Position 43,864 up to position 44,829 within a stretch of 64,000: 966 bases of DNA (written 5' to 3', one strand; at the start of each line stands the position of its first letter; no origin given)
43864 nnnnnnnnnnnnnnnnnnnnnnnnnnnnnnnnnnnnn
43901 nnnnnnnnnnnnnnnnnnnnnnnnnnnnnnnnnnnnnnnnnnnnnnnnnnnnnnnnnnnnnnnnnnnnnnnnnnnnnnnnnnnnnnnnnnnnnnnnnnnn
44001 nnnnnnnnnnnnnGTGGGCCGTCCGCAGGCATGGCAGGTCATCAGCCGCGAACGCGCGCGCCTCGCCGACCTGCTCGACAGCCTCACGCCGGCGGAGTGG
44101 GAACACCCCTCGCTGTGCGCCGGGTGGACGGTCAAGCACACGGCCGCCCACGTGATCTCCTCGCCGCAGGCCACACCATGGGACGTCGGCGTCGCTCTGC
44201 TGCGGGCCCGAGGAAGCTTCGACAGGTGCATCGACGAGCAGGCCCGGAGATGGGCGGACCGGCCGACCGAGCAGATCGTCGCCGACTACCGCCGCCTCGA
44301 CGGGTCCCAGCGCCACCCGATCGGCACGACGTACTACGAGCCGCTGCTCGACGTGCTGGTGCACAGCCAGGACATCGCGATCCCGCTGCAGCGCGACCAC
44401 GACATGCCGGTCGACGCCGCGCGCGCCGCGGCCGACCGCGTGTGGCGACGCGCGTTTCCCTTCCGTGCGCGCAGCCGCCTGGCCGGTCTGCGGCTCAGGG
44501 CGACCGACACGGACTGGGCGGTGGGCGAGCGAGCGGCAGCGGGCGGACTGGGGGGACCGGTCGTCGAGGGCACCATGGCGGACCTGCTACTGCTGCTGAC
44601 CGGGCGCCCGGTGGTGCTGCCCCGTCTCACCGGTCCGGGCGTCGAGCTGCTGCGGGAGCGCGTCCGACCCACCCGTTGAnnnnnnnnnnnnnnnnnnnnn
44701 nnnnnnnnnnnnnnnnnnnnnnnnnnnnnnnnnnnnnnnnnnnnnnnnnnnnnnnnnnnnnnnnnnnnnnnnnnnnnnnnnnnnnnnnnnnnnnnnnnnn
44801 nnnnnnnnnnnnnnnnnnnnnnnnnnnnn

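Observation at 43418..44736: Two copies of a ~60-bp perfect-stem palindromic element bracket the marR / DinB-superfamily gene pair.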

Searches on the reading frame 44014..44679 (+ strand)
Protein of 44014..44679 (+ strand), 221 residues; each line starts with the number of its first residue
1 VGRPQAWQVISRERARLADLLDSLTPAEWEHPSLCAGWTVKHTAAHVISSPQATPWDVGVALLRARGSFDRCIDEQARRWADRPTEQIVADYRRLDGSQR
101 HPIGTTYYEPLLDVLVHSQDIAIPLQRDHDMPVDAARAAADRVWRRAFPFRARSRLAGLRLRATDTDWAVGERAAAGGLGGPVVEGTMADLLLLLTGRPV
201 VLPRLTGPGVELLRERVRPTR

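Call 6: search_protein_families(library=pfam, proteins=[window:44016-44679:+])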
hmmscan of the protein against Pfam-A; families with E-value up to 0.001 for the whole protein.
window:44016-44679:+ (221 aa): 0 families

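Call 8: search_protein_families(library=pfam, proteins=[window:44014-44679:+], max_evalue=0.01)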
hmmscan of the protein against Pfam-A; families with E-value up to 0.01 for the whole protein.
window:44014-44679:+ (221 aa): 2 families
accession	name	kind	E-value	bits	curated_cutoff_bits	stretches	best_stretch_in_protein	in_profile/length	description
PF11716.13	MDMPI_N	-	2.1e-10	41.9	24.2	1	12-94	3-91/140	Mycothiol maleylpyruvate isomerase N-terminal domain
PF07398.16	MDMPI_C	-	0.004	18.3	29.5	1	130-211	1-85/90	MDMPI C-terminal domain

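Call 11: find_encoding_contigs(protein=window:44014-44679:+, flank=10000, max_places=10)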
Protein window:44014-44679:+ (221 aa): no gene with exactly this product is on record in the collection.

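Call 19: find_homologous_proteins(query=window:44014-44679:+)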
Query window:44014-44679:+ (221 aa): 898 proteins with E <= 0.001 among 8000 candidates; the best 120 are listed.
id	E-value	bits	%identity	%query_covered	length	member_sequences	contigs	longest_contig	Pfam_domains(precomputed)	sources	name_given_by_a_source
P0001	1.2e-142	491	100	100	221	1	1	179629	PF11716.14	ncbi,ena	-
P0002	5.4e-107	374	80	100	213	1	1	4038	PF11716.14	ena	-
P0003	2.9e-105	369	80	99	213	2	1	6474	PF11716.14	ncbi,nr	ncbi:MAG TPA: maleylpyruvate isomerase family mycothiol-dependent enzyme [Actinomycetes bacterium]|n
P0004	2.3e-104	366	77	100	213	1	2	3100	PF11716.14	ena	-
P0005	7.0e-104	364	79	98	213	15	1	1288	PF11716.14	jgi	jgi:uncharacterized protein (TIGR03083 family)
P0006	1.1e-103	363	80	95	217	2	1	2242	PF11716.14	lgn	-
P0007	1.2e-103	363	77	100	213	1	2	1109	PF11716.14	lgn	-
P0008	3.0e-103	362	78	99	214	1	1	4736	PF11716.14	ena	-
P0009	4.9e-103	361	79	98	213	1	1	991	PF11716.14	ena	-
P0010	2.1e-102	359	77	98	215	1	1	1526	PF11716.14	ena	-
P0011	1.7e-101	356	76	100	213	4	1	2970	PF11716.14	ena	-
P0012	6.2e-101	354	79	96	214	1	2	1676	PF11716.14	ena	-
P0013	2.9e-100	352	78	99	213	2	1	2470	PF11716.14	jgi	jgi:uncharacterized protein (TIGR03083 family)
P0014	8.4e-99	348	75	100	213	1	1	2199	PF11716.14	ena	-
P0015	1.1e-96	341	75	100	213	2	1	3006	PF11716.14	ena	-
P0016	6.3e-96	338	74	100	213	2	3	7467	PF11716.14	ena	-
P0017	1.7e-86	307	69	97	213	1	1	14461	PF11716.14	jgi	jgi:uncharacterized protein (TIGR03083 family)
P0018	1.2e-81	291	65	98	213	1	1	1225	PF11716.14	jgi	jgi:uncharacterized protein (TIGR03083 family)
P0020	1.9e-77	278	65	98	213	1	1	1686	PF11716.14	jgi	jgi:uncharacterized protein (TIGR03083 family)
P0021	2.5e-75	271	62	98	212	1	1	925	PF11716.14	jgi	jgi:uncharacterized protein (TIGR03083 family)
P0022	7.7e-74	266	61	100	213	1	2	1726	PF11716.14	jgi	jgi:uncharacterized protein (TIGR03083 family)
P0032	3.8e-71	257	60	97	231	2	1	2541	PF11716.14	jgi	jgi:uncharacterized protein (TIGR03083 family)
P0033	6.7e-71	256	62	95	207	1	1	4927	PF12867.13,PF11716.14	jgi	jgi:uncharacterized protein (TIGR03083 family)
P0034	8.6e-71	256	60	97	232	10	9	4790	PF11716.14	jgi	jgi:uncharacterized protein (TIGR03083 family)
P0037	4.1e-70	254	59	97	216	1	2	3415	PF11716.14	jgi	jgi:uncharacterized protein (TIGR03083 family)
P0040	1.4e-69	252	59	98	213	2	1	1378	PF11716.14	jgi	jgi:uncharacterized protein (TIGR03083 family)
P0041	1.6e-69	252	60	96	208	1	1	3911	PF11716.14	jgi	jgi:uncharacterized protein (TIGR03083 family)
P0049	2.0e-68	248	59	96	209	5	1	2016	PF11716.14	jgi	jgi:uncharacterized protein (TIGR03083 family)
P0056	5.1e-68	247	57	100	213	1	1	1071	PF11716.14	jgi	jgi:uncharacterized protein (TIGR03083 family)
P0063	1.1e-66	242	59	97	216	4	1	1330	PF11716.14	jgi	jgi:uncharacterized protein (TIGR03083 family)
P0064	4.2e-66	241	60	95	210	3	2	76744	PF11716.14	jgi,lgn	jgi:uncharacterized protein (TIGR03083 family)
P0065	6.5e-66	240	56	98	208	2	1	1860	PF11716.14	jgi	jgi:uncharacterized protein (TIGR03083 family)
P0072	5.7e-65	237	58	95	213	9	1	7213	PF11716.14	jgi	jgi:uncharacterized protein (TIGR03083 family)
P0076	9.0e-65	236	56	100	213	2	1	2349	PF11716.14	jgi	jgi:uncharacterized protein (TIGR03083 family)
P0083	1.3e-63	232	58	93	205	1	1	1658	PF11716.14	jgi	jgi:uncharacterized protein (TIGR03083 family)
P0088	3.7e-63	231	55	96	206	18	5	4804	PF11716.14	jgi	jgi:uncharacterized protein (TIGR03083 family)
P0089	6.1e-63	230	55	100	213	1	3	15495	PF11716.14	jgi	jgi:uncharacterized protein (TIGR03083 family)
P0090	9.6e-63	230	55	97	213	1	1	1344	PF11716.14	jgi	jgi:uncharacterized protein (TIGR03083 family)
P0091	1.1e-62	229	58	94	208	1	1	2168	PF11716.14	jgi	jgi:uncharacterized protein (TIGR03083 family)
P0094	3.3e-62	228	55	97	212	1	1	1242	PF11716.14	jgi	jgi:uncharacterized protein (TIGR03083 family)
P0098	7.2e-62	227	58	90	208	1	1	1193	PF11716.14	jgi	jgi:uncharacterized protein (TIGR03083 family)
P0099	8.5e-62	226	56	96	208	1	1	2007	PF11716.14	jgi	jgi:uncharacterized protein (TIGR03083 family)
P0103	2.6e-61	225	57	98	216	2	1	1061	PF11716.14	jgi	jgi:uncharacterized protein (TIGR03083 family)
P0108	2.7e-60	222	53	98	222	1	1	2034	PF11716.14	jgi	jgi:uncharacterized protein (TIGR03083 family)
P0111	3.4e-60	221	54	94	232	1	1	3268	PF11716.14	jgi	jgi:uncharacterized protein (TIGR03083 family)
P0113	4.7e-60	221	60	87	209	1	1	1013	PF11716.14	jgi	jgi:uncharacterized protein (TIGR03083 family)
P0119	1.4e-58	216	55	98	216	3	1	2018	PF11716.14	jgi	jgi:uncharacterized protein (TIGR03083 family)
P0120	1.8e-58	216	51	96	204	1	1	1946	PF11716.14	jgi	jgi:uncharacterized protein (TIGR03083 family)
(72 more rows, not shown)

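Call 20: find_encoding_contigs(protein=P0001, flank=10000, max_places=4)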
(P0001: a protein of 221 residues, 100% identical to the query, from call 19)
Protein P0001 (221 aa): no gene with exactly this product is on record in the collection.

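Call 21: find_encoding_contigs(protein=P0003, flank=10000, max_places=4)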
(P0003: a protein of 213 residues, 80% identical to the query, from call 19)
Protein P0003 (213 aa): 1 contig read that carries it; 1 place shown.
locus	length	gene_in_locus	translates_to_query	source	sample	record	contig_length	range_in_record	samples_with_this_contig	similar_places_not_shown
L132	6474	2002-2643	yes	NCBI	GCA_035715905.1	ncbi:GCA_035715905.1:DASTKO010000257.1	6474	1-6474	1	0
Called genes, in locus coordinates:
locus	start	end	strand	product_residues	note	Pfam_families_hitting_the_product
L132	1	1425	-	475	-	PF01336:tRNA_anti-codon, PF00152:tRNA-synt_2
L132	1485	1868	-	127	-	PF12802:MarR_2, PF01047:MarR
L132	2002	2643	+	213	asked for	PF11716:MDMPI_N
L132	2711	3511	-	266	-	PF03309:Pan_kinase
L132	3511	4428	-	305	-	PF02749:QRPTase_N, PF01729:QRPTase_C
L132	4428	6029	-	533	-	PF00890:FAD_binding_2, PF01266:DAO (weak), PF07992:Pyr_redox_2 (faint), PF02910:Succ_DH_flav_C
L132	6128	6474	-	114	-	PF02569:Pantoate_ligase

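Call 25: find_encoding_contigs(protein=P0002, flank=10000, max_places=3)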
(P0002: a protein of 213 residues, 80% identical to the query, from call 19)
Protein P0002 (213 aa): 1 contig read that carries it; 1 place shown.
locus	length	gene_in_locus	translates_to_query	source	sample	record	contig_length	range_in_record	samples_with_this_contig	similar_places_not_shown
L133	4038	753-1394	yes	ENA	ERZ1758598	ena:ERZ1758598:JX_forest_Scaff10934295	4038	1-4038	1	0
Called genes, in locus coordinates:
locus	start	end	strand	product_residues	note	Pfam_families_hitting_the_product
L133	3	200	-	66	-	?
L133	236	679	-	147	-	PF01047:MarR, PF12802:MarR_2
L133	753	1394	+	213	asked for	PF11716:MDMPI_N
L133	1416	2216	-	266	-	PF03309:Pan_kinase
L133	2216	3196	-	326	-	PF02749:QRPTase_N, PF01729:QRPTase_C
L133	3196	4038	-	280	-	?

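Call 26: find_encoding_contigs(protein=P0016, flank=10000, max_places=3)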
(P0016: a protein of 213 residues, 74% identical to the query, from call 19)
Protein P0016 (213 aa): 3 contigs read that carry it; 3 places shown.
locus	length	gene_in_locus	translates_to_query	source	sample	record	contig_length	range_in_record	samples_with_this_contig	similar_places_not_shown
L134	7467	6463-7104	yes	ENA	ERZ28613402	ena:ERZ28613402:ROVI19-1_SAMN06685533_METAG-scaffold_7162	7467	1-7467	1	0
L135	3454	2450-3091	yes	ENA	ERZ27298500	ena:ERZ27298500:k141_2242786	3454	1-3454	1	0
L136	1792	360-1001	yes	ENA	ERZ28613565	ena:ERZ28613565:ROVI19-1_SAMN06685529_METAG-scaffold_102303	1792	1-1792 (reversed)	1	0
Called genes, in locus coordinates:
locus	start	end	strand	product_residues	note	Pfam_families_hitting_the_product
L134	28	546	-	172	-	PF00535:Glycos_transf_2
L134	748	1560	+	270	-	PF14023:Bestrophin-like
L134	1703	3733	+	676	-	-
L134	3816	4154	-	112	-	PF11774:Lsr2, PF23359:Lsr2_DNA-bd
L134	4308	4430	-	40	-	-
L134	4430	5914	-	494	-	PF01336:tRNA_anti-codon, PF00152:tRNA-synt_2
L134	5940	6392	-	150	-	PF12802:MarR_2, PF01047:MarR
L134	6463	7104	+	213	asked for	PF11716:MDMPI_N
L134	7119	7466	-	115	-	?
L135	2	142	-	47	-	?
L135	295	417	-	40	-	-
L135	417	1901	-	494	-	PF01336:tRNA_anti-codon, PF00152:tRNA-synt_2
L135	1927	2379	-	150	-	PF12802:MarR_2, PF01047:MarR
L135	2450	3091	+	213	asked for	PF11716:MDMPI_N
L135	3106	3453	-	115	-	?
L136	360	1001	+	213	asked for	PF11716:MDMPI_N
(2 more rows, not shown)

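Call 27: find_encoding_contigs(protein=P0017, flank=10000, max_places=3)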
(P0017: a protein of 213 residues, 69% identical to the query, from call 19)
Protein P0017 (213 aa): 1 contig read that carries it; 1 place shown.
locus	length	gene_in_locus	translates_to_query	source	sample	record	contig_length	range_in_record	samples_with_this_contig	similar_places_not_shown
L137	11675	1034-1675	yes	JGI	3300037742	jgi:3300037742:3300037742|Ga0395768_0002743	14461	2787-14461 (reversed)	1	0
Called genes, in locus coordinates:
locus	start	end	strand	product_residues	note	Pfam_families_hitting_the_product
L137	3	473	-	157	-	?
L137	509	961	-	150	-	PF12802:MarR_2, PF01047:MarR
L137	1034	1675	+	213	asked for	PF11716:MDMPI_N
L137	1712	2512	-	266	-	PF03309:Pan_kinase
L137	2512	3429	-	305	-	PF02749:QRPTase_N, PF01729:QRPTase_C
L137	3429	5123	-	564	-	PF00890:FAD_binding_2, PF01266:DAO, PF03486:HI0933_like (faint), PF07992:Pyr_redox_2 (faint), PF02910:Succ_DH_flav_C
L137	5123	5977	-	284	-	PF02569:Pantoate_ligase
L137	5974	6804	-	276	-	PF10727:Rossmann-like, PF10728:DUF2520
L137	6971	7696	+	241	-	PF02535:Zip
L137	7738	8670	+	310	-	PF02636:Methyltransf_28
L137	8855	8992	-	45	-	-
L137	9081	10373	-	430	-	PF00067:p450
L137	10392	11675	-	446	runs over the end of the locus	PF03703:bPH_2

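Call 57: list_cluster_members(proteins=[P0005, P0002, P0004, P0008, P0011, P0013])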
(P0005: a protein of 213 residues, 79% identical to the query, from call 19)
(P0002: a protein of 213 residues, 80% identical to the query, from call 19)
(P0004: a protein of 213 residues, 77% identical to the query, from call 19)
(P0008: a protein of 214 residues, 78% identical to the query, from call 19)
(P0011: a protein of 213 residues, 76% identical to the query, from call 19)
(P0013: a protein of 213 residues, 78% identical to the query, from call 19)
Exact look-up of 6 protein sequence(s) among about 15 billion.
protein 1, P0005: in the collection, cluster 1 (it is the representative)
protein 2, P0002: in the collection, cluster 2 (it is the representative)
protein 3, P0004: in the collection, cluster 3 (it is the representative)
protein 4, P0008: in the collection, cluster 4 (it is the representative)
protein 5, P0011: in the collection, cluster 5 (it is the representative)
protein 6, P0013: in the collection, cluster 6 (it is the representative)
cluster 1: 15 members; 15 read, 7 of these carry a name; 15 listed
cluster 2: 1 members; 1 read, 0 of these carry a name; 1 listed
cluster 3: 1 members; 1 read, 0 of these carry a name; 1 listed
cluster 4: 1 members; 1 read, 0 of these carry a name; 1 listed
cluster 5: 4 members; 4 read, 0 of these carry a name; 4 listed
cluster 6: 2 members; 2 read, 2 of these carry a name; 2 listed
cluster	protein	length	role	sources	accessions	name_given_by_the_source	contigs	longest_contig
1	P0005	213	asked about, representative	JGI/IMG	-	uncharacterized protein (TIGR03083 family)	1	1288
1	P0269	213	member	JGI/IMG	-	uncharacterized protein (TIGR03083 family)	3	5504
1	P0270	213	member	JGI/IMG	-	uncharacterized protein (TIGR03083 family)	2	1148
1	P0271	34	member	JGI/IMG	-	hypothetical protein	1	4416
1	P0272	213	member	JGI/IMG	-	uncharacterized protein (TIGR03083 family)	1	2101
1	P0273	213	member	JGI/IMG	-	uncharacterized protein (TIGR03083 family)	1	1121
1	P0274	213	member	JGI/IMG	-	uncharacterized protein (TIGR03083 family)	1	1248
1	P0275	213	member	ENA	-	-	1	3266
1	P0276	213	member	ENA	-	-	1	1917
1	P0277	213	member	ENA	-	-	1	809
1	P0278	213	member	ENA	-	-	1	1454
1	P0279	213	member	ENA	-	-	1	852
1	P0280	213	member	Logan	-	-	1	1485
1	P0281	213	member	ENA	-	-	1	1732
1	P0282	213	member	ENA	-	-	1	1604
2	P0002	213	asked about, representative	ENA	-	-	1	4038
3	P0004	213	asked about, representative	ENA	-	-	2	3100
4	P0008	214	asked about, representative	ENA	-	-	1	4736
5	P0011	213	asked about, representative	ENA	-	-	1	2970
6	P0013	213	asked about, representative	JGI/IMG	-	uncharacterized protein (TIGR03083 family)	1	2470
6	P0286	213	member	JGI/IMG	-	uncharacterized protein (TIGR03083 family)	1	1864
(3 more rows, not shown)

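Call 58: find_encoding_contigs(protein=P0269, flank=4000, max_places=5)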
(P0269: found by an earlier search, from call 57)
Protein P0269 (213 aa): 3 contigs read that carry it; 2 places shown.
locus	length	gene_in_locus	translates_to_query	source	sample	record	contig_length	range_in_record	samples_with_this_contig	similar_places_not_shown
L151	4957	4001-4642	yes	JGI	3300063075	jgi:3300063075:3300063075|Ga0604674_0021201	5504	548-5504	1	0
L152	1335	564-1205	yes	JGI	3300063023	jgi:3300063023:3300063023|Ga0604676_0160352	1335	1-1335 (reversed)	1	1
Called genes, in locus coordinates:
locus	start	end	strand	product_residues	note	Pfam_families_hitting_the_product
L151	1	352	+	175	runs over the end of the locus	-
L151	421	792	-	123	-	PF03795:YCII (weak)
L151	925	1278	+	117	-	PF18029:Glyoxalase_6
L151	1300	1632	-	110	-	PF11774:Lsr2, PF23359:Lsr2_DNA-bd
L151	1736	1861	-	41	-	-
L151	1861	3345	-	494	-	PF01336:tRNA_anti-codon, PF00152:tRNA-synt_2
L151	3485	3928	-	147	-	PF01047:MarR, PF12802:MarR_2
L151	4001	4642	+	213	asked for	PF11716:MDMPI_N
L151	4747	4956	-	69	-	?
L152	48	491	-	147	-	PF01047:MarR, PF12802:MarR_2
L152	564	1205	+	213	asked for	PF11716:MDMPI_N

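Call 59: find_encoding_contigs(protein=P0008, flank=4000, max_places=3)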
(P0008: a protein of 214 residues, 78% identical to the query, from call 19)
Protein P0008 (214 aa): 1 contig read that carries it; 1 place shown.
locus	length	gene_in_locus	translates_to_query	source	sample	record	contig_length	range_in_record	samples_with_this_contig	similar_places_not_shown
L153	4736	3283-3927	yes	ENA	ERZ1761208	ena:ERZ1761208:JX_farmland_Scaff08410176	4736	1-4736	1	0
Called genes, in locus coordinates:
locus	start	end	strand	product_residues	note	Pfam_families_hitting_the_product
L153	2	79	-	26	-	?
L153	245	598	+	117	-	PF18029:Glyoxalase_6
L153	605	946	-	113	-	PF11774:Lsr2, PF23359:Lsr2_DNA-bd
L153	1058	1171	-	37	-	-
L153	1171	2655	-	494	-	PF01336:tRNA_anti-codon, PF00152:tRNA-synt_2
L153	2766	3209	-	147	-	PF01047:MarR, PF12802:MarR_2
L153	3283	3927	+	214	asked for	PF11716:MDMPI_N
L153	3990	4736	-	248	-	?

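Call 60: find_encoding_contigs(protein=P0004, flank=4000, max_places=3)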
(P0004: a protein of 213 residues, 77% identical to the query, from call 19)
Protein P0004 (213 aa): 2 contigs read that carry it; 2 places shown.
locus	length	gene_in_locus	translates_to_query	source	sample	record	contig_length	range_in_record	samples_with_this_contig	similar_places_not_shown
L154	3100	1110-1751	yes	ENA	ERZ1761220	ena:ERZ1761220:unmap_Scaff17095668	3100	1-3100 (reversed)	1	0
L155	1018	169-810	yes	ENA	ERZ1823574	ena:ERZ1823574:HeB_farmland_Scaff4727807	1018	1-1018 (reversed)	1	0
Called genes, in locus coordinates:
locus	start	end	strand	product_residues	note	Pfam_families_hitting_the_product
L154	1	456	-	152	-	?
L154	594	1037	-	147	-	PF01047:MarR, PF12802:MarR_2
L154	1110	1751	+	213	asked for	PF11716:MDMPI_N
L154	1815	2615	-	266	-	PF03309:Pan_kinase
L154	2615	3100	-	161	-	?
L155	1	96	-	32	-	?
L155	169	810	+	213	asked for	PF11716:MDMPI_N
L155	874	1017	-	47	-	?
